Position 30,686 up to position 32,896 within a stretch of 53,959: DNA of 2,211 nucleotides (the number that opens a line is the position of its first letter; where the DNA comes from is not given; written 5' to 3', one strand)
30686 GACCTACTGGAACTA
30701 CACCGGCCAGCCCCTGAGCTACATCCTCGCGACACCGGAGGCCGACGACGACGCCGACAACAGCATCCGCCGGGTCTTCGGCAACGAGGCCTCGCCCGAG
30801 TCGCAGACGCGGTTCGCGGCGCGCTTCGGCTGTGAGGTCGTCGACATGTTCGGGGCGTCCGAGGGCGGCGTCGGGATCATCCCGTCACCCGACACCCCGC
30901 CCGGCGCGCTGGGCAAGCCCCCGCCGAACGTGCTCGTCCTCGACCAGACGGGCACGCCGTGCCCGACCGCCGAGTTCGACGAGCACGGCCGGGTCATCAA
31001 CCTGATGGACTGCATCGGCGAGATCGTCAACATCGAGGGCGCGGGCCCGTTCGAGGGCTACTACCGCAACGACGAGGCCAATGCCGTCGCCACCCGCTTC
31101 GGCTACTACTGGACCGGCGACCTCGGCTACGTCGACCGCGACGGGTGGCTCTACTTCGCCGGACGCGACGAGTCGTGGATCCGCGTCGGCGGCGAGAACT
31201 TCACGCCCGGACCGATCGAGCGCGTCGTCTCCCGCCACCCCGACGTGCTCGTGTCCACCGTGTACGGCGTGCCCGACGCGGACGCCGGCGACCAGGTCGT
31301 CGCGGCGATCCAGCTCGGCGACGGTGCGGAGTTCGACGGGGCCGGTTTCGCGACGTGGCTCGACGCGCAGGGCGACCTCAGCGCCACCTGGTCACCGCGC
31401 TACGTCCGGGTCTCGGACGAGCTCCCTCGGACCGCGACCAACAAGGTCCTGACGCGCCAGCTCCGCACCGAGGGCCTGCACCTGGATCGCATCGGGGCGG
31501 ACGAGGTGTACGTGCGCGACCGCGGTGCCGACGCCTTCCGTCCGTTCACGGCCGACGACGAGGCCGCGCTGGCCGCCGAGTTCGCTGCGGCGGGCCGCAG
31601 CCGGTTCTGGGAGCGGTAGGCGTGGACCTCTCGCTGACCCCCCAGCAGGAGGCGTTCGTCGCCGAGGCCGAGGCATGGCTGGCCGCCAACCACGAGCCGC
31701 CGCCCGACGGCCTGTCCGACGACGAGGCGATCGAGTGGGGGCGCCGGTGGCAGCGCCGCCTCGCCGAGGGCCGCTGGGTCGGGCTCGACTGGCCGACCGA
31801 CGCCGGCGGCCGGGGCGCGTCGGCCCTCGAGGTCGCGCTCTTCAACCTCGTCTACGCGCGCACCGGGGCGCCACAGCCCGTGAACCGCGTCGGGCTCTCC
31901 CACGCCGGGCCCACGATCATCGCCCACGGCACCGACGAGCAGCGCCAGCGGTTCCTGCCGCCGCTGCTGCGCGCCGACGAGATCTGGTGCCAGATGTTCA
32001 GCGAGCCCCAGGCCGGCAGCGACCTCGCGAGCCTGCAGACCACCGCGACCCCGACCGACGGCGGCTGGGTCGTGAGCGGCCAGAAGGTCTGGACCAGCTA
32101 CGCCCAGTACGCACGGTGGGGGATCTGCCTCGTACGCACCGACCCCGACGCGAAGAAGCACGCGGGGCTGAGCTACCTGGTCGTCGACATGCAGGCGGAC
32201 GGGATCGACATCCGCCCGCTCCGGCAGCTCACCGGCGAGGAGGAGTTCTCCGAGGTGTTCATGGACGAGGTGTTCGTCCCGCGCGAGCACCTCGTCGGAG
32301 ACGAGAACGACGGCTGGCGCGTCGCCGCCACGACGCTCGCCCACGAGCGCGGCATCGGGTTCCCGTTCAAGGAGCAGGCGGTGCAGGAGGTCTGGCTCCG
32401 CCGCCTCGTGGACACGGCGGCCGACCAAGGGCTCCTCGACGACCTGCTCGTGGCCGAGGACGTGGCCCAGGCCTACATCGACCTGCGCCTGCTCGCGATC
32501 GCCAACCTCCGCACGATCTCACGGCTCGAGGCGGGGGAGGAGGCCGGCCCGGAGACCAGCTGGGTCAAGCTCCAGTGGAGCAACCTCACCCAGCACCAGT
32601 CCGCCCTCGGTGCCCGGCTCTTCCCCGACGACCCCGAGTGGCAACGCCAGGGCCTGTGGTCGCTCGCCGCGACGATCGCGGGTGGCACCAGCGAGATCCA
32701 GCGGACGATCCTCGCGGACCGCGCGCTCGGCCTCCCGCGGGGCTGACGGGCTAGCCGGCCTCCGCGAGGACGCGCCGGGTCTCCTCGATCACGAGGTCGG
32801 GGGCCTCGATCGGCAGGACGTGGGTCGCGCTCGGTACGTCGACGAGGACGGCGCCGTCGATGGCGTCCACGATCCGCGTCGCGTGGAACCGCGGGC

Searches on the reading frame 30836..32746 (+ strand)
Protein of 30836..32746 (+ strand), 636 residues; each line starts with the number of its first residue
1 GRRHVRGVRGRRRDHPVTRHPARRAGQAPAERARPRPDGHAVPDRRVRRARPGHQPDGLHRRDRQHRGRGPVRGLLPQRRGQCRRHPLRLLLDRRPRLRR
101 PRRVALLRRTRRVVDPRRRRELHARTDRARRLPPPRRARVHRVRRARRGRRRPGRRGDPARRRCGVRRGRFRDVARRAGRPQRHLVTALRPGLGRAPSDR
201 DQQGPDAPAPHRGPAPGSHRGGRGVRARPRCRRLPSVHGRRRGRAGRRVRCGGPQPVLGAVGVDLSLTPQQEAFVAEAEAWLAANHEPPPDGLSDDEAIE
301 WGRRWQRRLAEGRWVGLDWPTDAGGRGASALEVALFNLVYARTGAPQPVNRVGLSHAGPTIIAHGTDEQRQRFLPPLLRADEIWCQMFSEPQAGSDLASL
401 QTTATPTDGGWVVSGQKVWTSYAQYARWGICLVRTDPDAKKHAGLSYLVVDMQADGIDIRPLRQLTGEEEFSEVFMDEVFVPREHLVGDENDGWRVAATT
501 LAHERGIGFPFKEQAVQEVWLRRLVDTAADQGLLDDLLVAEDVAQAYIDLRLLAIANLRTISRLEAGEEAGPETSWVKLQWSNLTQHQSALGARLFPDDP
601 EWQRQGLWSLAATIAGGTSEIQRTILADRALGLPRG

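Call 14: search_protein_families(library=pfam, proteins=[window:30836-32746:+])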
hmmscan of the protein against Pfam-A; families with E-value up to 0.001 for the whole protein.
window:30836-32746:+ (636 aa): 3 families
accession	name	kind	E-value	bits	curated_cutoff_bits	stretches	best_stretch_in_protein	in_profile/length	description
PF02770.24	Acyl-CoA_dh_M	-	1.1e-18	67.6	33.3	1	385-478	1-96/97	Acyl-CoA dehydrogenase, middle domain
PF00441.29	Acyl-CoA_dh_1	-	6.2e-15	56.1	22.4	1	491-630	1-149/150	Acyl-CoA dehydrogenase, C-terminal domain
PF02771.21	Acyl-CoA_dh_N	-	1.7e-13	51.4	22.9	1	268-379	1-111/113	Acyl-CoA dehydrogenase, N-terminal domain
